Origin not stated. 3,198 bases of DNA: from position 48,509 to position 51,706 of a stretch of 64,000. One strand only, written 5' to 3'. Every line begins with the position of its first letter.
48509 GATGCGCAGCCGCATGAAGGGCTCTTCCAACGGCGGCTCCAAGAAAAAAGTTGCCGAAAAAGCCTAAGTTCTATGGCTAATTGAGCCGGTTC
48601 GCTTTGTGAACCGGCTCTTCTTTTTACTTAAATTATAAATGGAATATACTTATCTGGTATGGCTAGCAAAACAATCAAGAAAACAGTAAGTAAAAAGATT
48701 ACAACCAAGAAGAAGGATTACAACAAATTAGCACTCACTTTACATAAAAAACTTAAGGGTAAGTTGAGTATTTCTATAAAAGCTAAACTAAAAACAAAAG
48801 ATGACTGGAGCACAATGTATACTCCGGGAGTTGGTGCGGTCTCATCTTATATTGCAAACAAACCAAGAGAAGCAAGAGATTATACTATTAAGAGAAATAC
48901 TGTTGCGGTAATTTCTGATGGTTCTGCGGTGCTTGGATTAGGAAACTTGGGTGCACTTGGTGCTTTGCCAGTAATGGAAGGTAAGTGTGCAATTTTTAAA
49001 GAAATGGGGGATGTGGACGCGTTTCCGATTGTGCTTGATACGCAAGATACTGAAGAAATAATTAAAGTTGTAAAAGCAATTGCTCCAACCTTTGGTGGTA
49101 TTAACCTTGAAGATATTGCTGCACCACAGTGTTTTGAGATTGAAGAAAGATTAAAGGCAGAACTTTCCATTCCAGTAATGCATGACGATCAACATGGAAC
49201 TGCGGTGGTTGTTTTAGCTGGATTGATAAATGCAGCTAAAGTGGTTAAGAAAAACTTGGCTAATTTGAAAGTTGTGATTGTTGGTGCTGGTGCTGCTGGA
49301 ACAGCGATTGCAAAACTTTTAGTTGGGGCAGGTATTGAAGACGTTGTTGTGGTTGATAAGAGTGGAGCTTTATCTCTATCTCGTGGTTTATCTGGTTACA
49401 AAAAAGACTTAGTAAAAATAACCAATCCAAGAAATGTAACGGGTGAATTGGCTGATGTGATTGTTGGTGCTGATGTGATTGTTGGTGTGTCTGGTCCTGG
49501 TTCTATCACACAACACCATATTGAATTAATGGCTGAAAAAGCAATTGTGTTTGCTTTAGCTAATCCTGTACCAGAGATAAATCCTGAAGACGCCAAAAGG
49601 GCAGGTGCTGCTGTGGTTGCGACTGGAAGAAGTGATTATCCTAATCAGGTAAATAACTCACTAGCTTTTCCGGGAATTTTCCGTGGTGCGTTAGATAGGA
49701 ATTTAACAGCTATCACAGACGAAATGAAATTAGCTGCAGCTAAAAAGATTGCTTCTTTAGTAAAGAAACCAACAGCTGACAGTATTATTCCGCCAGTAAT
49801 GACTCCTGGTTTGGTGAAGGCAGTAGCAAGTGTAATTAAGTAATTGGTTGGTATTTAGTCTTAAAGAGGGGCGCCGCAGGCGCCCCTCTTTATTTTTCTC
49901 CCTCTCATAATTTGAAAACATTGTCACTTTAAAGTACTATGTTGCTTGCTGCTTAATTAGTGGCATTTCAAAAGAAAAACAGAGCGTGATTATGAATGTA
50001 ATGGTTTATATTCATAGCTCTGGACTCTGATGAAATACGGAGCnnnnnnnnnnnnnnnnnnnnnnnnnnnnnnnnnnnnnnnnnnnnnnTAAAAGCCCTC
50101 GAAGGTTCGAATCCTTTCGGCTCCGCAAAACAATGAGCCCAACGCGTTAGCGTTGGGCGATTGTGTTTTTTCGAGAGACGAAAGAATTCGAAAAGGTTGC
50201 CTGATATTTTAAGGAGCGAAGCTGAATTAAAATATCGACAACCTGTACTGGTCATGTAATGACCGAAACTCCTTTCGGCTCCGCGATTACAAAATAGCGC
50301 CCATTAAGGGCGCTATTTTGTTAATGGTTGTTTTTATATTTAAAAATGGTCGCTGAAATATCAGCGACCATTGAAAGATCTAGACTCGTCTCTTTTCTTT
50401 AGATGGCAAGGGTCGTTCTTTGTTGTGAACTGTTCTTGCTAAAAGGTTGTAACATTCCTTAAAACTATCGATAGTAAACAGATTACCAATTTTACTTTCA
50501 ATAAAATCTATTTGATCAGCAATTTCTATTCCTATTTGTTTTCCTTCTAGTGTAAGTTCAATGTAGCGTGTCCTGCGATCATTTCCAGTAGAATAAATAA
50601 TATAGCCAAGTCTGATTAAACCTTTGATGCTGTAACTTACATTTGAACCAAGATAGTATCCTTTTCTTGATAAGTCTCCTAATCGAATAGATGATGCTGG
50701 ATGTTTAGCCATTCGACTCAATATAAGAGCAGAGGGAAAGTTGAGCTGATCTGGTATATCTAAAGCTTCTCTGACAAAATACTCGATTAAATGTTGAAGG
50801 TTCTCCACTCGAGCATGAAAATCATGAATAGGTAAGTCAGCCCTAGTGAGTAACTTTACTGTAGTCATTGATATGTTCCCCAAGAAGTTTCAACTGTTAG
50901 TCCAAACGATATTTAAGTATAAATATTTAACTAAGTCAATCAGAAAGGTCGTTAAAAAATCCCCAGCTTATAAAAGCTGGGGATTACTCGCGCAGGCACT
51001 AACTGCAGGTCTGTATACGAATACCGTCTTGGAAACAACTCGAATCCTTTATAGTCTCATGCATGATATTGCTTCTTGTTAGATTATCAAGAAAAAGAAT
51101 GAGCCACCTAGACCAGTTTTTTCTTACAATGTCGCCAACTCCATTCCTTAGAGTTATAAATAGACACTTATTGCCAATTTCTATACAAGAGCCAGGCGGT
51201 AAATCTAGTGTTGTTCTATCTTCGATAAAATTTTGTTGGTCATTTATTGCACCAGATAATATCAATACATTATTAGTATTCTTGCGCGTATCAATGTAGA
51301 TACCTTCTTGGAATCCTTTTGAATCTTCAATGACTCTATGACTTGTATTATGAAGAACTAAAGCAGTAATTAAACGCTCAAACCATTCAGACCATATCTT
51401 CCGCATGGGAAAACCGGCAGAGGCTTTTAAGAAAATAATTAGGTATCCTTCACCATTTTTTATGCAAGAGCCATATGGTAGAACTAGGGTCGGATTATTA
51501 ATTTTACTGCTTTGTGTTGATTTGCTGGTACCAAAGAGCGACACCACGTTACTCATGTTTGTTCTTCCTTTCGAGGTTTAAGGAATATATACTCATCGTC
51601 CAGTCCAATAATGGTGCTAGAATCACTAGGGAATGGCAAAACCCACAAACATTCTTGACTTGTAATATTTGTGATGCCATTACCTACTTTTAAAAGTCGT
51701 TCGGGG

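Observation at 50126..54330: Alphaproteobacterial-type CtrA response regulator next to a DUF1153/SciP-like gene, in an island downstream of tRNA-Ser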

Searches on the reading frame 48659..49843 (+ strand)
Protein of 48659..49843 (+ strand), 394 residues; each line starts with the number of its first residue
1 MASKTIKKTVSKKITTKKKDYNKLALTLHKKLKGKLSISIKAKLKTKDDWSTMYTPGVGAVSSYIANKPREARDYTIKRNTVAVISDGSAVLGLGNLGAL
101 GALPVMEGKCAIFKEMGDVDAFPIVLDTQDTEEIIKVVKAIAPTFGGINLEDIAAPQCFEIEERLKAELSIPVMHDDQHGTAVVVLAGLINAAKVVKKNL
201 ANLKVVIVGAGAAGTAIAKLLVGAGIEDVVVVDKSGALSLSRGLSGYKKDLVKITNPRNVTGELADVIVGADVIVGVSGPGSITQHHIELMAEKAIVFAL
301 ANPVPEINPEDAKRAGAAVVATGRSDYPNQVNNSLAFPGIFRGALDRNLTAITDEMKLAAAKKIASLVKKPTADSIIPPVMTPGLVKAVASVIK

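Call 6: search_protein_families(library=pfam, proteins=[window:48659-49843:+], max_evalue=0.01)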
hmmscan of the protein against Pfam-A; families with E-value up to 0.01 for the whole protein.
window:48659-49843:+ (394 aa): 14 families
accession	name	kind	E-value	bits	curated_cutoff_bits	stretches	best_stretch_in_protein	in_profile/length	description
PF00390.24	malic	-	6.9e-30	104.6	23.1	1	35-166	3-182/182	Malic enzyme, N-terminal domain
PF03949.21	Malic_M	-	1e-23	84.4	23.5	1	180-380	3-239/258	Malic enzyme, NAD binding domain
PF00899.27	ThiF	-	1.6e-06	27.9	28.1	1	197-234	15-52/238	ThiF family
PF01488.26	Shikimate_DH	-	2e-05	25.1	24.3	1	193-260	3-72/138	Shikimate / quinate 5-dehydrogenase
PF01494.25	FAD_binding_3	-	0.00026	20.8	22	1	203-243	2-42/349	FAD binding domain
PF00208.27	ELFV_dehydrog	-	0.00051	20.3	23.4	1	181-263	10-88/241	Glutamate/Leucine/Phenylalanine/Valine dehydrogenase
PF13738.12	Pyr_redox_3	-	0.0016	18.2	30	1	206-235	1-30/305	Pyridine nucleotide-disulphide oxidoreductase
PF02826.25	2-Hacid_dh_C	-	0.002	18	25.1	0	193-236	27-69/178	D-isomer specific 2-hydroxyacid dehydrogenase, NAD binding domain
PF01262.27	AlaDh_PNT_C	-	0.0032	17.4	23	1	201-301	27-129/214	Alanine dehydrogenase/PNT, C-terminal domain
PF06690.17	HcgC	-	0.0049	16.9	31.4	0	197-304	38-129/248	FeGP cofactor biosynthesis protein, methyltransferase HcgC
PF02737.24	3HCDH_N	-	0.0056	17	22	0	204-263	1-58/180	3-hydroxyacyl-CoA dehydrogenase, NAD binding domain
PF01266.30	DAO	-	0.0066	16.4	27.9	0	204-235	1-31/353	FAD dependent oxidoreductase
PF02254.24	TrkA_N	-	0.0069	17.1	23.8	0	205-235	1-30/116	TrkA-N domain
PF13241.12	NAD_binding_7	-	0.0076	17.2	22.1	0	199-297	4-88/104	Putative NAD(P)-binding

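Call 7: search_protein_families(library=ncbifam, proteins=[window:48659-49843:+], max_evalue=0.01)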
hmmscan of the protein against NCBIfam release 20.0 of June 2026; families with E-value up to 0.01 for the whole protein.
window:48659-49843:+ (394 aa): 30 families (the best 25 are shown)
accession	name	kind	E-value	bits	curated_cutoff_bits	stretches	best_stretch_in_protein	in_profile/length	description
NF009501.0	PRK12861.1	subfamily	7.7e-99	331.8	1178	1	23-376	9-364/764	NADP-dependent malic enzyme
NF010052.0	PRK13529.1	subfamily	6.7e-31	107.5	326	1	132-381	229-514/564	oxaloacetate-decarboxylating malate dehydrogenase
NF041582.1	malolactic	exception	2.1e-16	59.7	850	1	148-381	227-493/536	malolactic enzyme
TIGR02356.1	adenyl_thiF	equivalog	2.4e-05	23.8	275.25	1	197-234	16-53/203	thiazole biosynthesis adenylyltransferase ThiF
TIGR01035.1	hemA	equivalog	3.8e-05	22.8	209.55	1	182-277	161-247/416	glutamyl-tRNA reductase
NF000744.0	PRK00045.1-3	equivalog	4.1e-05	22.6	429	1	178-277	160-257/447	glutamyl-tRNA reductase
NF006091.0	PRK08243.1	subfamily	0.00013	20.9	351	1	203-236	3-36/393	4-hydroxybenzoate 3-monooxygenase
TIGR00518.1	alaDH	equivalog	0.00017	20.7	391.85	1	201-301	166-267/370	alanine dehydrogenase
TIGR00936.1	ahcY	equivalog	0.00022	20.1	497.6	1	173-315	179-306/416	adenosylhomocysteinase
NF001319.0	PRK00258.3-3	equivalog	0.00035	19.7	252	1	201-320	121-239/279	shikimate dehydrogenase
TIGR01381.1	E1_like_apg7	equivalog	0.00038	19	571.35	1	200-235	335-370/663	E1-like protein-activating enzyme Gsa7p/Apg7p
NF004831.0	PRK06183.1-5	equivalog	0.00082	17.9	546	1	198-242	4-48/568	bifunctional 3-(3-hydroxy-phenyl)propionate/3-hydroxycinnamic acid hydroxylase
NF000752.0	PRK00045.4-2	equivalog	0.0011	18.3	381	1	186-235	165-214/412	glutamyl-tRNA reductase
NF007039.0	PRK09496.3-2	equivalog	0.0013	17.6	293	1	204-235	2-32/446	Trk system potassium transporter TrkA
NF009201.0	PRK12549.1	subfamily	0.0017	17.5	235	1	200-236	127-163/286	shikimate dehydrogenase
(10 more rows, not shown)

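Call 15: find_related_loci(query=window:48659-49843:+, collection=genome_contigs, flank=10000)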
Query window:48659-49843:+ (394 aa) in genome_contigs; peptide patterns used: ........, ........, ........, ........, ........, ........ (x = any residue, [..] = any of these).
600 stretches matched a pattern (row limit reached: there are more); 600 encode a relative of the query (tblastn E <= 1e-3); the best 80 are kept; 80 distinct loci.
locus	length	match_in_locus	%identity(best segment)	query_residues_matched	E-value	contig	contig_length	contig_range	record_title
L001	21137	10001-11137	56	16-390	7e-138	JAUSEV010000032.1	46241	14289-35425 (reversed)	MAG: Candidatus Uhrbacteria bacterium isolate E14_maxbin.233 E14_k141_121277, whole genome shotgun sequence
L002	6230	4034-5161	57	20-393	1e-134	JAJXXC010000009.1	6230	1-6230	MAG: bacterium isolate BP6.bin132 NODE_26727_length_6230_cov_1.715058, whole genome shotgun sequence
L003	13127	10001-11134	59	29-394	1e-134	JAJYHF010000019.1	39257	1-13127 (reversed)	MAG: bacterium isolate DBS1-3.bin45 NODE_1604_length_39257_cov_1.6504, whole genome shotgun sequence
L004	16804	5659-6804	56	14-394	4e-131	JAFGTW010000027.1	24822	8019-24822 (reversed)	MAG: Patescibacteria group bacterium isolate ZodW_maxbin.059 k87_8052757, whole genome shotgun sequence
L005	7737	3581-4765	53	1-394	2e-130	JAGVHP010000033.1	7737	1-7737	MAG: Candidatus Shapirobacteria bacterium isolate DeMMO2_35 c_000000051227, whole genome shotgun sequence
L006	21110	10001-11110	63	25-394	7e-130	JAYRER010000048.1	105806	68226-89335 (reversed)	MAG: Candidatus Paceibacterota bacterium isolate SH_SHASGE3bin.12 k141_1875187, whole genome shotgun sequence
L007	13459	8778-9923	59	14-394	9e-127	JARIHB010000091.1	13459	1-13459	MAG: Candidatus Saccharibacteria bacterium isolate CullarsAll.DT.04 k141_101460, whole genome shotgun sequence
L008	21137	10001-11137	56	17-394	9e-127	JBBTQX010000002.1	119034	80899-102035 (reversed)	MAG: Patescibacteria group bacterium isolate H41-bin082_1 H41_bin082_1_000000000002, whole genome shotgun sequence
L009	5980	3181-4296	59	25-394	2e-126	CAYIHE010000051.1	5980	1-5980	MAG TPA_asm: uncultured Gammaproteobacteria bacterium isolate ERP119705_co20_215 genome assembly, contig: NODE_19064_len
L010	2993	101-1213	57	23-394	2e-129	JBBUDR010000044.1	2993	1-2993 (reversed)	MAG: Patescibacteria group bacterium isolate H41-bin114_1 H41_bin114_1_000000000044, whole genome shotgun sequence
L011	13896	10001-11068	56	27-381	3e-124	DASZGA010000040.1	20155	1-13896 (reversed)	MAG TPA_asm: Candidatus Elarobacter sp. isolate SMAG_U6536 k141_1920786, whole genome shotgun sequence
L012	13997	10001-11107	54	25-393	6e-124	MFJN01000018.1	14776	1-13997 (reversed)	MAG: Candidatus Gottesmanbacteria bacterium RIFCSPHIGHO2_02_FULL_40_13 rifcsphigho2_02_scaffold_20625, whole genome shot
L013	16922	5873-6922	57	20-368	2e-123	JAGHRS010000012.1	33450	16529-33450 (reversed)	MAG: Candidatus Treponema caballi isolate E1_106 c_000000731019, whole genome shotgun sequence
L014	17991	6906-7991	53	20-379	2e-122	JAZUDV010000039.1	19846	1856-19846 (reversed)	MAG: Anaerovoracaceae bacterium isolate T1900045304_TH20190074.MAGScoT_cleanbin_000043 SGB_6171_k141_30167, whole genome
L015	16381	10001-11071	54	25-378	3e-121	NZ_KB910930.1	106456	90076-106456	Bacillus sp. 123MFChir2 H280DRAFT_scaffold00007.7, whole genome shotgun sequence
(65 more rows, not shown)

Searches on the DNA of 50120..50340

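Call 82: search_rna_families(source=window, start=50120, end=50340, threshold=evalue, max_evalue=1)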
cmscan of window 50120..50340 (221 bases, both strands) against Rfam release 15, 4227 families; matches with E-value up to 1: 13.
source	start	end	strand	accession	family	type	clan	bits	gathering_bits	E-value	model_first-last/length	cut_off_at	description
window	50208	50323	+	RF02713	MCS4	Gene; sRNA;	-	25.3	56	0.081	1-123/123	no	Mycoplasma sRNA MCS4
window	50130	50157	-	RF01687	Acido-Lenti-1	Gene; sRNA;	-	23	37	0.002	1-46/46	no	Acido-Lenti-1 RNA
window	50286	50325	-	RF04197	mir-9457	Gene; miRNA;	-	22.5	90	0.025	15-55/68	no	mir-9457 microRNA precursor family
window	50239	50322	-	RF02900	AaHKsRNA82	Gene; sRNA;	-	22.1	51.4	0.27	1-81/81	no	Aggregatibacter sRNA 82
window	50288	50340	-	RF01859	Phe_leader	Cis-reg; leader;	-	21.6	55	0.15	72-125/125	5'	Phenylalanine leader peptide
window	50205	50234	+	RF03141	S4-Flavobacteria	Cis-reg; leader;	CL00119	21.1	35.2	0.13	1-33/33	no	S4-Flavobacteria ribosomal protein leader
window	50130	50328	-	RF01808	MicX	Gene; sRNA;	-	20.8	75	0.0097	1-194/194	no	MicX Vibrio cholerae sRNA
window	50287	50323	+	RF04197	mir-9457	Gene; miRNA;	-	20.7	90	0.076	17-53/68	no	mir-9457 microRNA precursor family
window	50287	50340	-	RF02713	MCS4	Gene; sRNA;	-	20.1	56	0.82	23-123/123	5'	Mycoplasma sRNA MCS4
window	50176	50260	+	RF01927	MIR1222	Gene; miRNA;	-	19.9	90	0.057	1-134/134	no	MIR1222 microRNA precursor family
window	50254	50323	+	RF02063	STnc350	Gene; sRNA;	-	18.6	60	0.31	1-68/68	no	Salmonella enterica sRNA STnc350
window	50250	50340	-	RF03000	LOOT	Gene; sRNA;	-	18.4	46.4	0.16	27-121/121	5'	LOOT RNA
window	50283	50328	-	RF03975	mir-5881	Gene; miRNA;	-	15.1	87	0.93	1-67/67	no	mir-5881 microRNA precursor family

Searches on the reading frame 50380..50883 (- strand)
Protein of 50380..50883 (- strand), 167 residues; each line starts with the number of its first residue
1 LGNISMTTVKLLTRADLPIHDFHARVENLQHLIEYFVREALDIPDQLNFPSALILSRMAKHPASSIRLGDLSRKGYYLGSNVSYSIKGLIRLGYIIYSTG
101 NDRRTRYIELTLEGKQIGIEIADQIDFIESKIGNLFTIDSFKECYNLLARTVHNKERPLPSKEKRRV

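Call 6: search_protein_families(library=pfam, proteins=[window:50380-50883:-], max_evalue=0.01)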
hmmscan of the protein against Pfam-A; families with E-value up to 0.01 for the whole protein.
window:50380-50883:- (167 aa): 2 families
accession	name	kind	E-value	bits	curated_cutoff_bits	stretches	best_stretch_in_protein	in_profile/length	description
PF12802.13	MarR_2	-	5.7e-06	26.8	27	1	46-104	2-60/61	MarR family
PF13463.12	HTH_27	-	0.00012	22.8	22.2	1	61-114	14-68/68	Winged helix DNA-binding domain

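Call 7: search_protein_families(library=ncbifam, proteins=[window:50380-50883:-], max_evalue=0.01)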
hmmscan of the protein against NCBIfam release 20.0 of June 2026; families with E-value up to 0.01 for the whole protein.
window:50380-50883:- (167 aa): 1 family
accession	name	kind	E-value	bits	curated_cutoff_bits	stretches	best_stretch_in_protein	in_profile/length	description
NF047395.1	TransRegLtdR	equivalog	6.5e-13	48.7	250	1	27-125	28-126/166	transcriptional regulator LdtR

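Call 43: search_protein_families(library=phrogs, proteins=[window:50380-50883:-], max_evalue=0.01)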
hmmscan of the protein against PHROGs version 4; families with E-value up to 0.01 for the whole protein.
window:50380-50883:- (167 aa): 0 families

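Call 44: search_protein_families(library=padloc, proteins=[window:50380-50883:-], max_evalue=0.01)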
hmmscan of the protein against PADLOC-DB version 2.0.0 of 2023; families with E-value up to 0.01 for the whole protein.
window:50380-50883:- (167 aa): 0 families

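Call 63: search_dna_similar(query=window:50380-50883:-, collection=plasmids, mode=protein, max_rows=12, max_evalue=0.001)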
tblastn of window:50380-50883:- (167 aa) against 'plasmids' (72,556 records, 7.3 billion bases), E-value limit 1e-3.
Records with a match: 23; places in all: 23; records where one place covers at least 80% of the query: 1.
Best place of each record, by identity: <60% 23.
By first word of the organism name: Azospirillum 13; Sinorhizobium 4; Tritonibacter 2; Shinella 1; Methylobacterium 1; Pseudorhodobacter 1; Paracoccus 1.
By predicted mobility (MOB-suite, as given by PLSDB): non-mobilizable 18; mobilizable 4; conjugative 1.
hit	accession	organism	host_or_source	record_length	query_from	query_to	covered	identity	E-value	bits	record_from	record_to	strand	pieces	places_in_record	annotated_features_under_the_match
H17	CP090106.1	Sinorhizobium meliloti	Medicago,Cell culture,Plant nodule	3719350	31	150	72%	35.6%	5e-5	49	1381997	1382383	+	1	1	MarR family winged helix-turn-helix transcriptional regulator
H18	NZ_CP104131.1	Sinorhizobium sp. K101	Phaseolus vulgaris,cell ...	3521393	31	150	72%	34.8%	1e-4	48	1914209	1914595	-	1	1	none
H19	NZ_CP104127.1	Sinorhizobium sp. M103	Phaseolus vulgaris,cell ...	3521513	31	150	72%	34.8%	1e-4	48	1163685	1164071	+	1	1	none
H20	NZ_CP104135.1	Sinorhizobium sp. C101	Phaseolus vulgaris,cell ...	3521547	31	150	72%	34.8%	1e-4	48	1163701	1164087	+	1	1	none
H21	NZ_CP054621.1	Azospirillum oryzae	cell culture,soil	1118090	17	150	80%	30.1%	9e-5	49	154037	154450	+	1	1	record has no annotation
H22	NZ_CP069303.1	Shinella sp. PSBB067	monoisolate,Minnesota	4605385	31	144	68%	33.9%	3e-7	56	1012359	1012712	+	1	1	none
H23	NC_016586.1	Azospirillum lipoferum 4B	-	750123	16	117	61%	33.0%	5e-5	50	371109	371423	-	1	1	winged helix DNA-binding protein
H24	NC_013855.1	Azospirillum sp. B510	-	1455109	16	117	61%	33.0%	9e-5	49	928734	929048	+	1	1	record has no annotation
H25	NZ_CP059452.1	Azospirillum brasilense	Prokaryotes,soil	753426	24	121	59%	34.3%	3e-4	47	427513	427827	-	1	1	MarR family winged helix-turn-helix transcriptional regulator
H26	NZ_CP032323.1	Azospirillum argentinense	soil sample,Agricultural field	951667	24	121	59%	34.3%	5e-4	47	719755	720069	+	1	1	MarR family winged helix-turn-helix transcriptional regulator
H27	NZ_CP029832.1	Azospirillum ramasamyi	single cell,Cow dung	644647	16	117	61%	32.1%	2e-4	48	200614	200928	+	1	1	winged helix DNA-binding protein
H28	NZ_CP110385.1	Tritonibacter mobilis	-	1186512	21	117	58%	33.7%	2e-4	48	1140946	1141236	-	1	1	record has no annotation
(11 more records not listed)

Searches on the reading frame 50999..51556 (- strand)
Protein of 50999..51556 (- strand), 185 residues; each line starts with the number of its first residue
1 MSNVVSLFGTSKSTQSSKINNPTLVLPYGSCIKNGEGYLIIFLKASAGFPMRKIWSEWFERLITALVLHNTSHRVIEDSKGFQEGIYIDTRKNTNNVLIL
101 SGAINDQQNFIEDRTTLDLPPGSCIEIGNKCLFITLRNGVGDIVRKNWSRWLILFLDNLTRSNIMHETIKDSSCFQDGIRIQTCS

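Call 6: search_protein_families(library=pfam, proteins=[window:50999-51556:-], max_evalue=0.01)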
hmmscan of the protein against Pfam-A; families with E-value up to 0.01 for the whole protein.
window:50999-51556:- (185 aa): 0 families

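Call 7: search_protein_families(library=ncbifam, proteins=[window:50999-51556:-], max_evalue=0.01)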
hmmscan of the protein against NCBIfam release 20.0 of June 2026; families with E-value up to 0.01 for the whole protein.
window:50999-51556:- (185 aa): 0 families

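Call 43: search_protein_families(library=phrogs, proteins=[window:50999-51556:-], max_evalue=0.01)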
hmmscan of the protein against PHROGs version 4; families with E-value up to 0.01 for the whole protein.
window:50999-51556:- (185 aa): 0 families

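Call 44: search_protein_families(library=padloc, proteins=[window:50999-51556:-], max_evalue=0.01)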
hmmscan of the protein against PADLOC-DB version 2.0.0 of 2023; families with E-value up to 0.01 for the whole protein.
window:50999-51556:- (185 aa): 0 families

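Call 67: search_dna_similar(query=window:50999-51556:-, collection=plasmids, mode=protein, max_rows=10, max_evalue=0.01)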
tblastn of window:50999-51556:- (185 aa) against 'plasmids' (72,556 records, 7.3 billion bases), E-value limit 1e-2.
No match.
